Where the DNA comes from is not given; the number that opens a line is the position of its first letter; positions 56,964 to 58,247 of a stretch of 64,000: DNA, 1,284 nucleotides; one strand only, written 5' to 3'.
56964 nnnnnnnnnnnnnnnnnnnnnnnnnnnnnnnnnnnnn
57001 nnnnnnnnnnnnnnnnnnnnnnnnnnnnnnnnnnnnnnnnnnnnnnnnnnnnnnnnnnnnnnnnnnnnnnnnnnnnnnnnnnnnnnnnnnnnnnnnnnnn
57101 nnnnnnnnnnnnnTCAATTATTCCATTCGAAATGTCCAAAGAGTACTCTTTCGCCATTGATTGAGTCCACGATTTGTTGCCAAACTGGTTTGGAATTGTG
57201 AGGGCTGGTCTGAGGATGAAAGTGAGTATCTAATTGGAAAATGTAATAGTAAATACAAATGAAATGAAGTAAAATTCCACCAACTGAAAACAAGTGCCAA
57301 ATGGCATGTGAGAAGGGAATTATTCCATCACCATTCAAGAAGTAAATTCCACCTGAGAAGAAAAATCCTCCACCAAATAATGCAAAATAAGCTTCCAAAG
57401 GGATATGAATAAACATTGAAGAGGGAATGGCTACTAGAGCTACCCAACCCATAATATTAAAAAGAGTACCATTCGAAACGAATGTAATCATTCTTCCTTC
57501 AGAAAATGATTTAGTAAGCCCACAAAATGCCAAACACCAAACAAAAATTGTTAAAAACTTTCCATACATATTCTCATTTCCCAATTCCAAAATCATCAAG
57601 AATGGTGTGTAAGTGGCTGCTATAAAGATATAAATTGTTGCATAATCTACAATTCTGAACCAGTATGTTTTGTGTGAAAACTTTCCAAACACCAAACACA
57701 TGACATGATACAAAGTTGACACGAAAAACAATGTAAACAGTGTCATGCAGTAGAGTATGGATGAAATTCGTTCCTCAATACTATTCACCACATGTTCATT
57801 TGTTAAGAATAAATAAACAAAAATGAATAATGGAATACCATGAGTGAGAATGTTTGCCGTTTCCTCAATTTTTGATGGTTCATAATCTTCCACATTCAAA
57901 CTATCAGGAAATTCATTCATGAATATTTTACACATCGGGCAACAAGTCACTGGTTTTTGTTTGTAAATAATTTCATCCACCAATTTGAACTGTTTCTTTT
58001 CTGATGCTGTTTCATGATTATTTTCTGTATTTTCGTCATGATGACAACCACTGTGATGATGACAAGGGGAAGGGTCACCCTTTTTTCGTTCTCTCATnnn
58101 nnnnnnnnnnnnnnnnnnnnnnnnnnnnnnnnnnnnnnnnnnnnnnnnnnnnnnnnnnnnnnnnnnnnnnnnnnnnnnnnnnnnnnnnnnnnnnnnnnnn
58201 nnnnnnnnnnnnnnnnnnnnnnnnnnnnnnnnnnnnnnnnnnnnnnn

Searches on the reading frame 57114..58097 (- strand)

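Call 65: search_protein_families(library=pfam, proteins=[window:57114-58097:-], max_evalue=0.001)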
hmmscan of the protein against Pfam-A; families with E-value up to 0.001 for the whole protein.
window:57114-58097:- (327 aa): 1 family
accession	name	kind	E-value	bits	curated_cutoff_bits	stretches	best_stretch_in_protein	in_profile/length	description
PF03006.26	HlyIII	-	2.6e-22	80.1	26.2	1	77-279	4-224/224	Haemolysin-III related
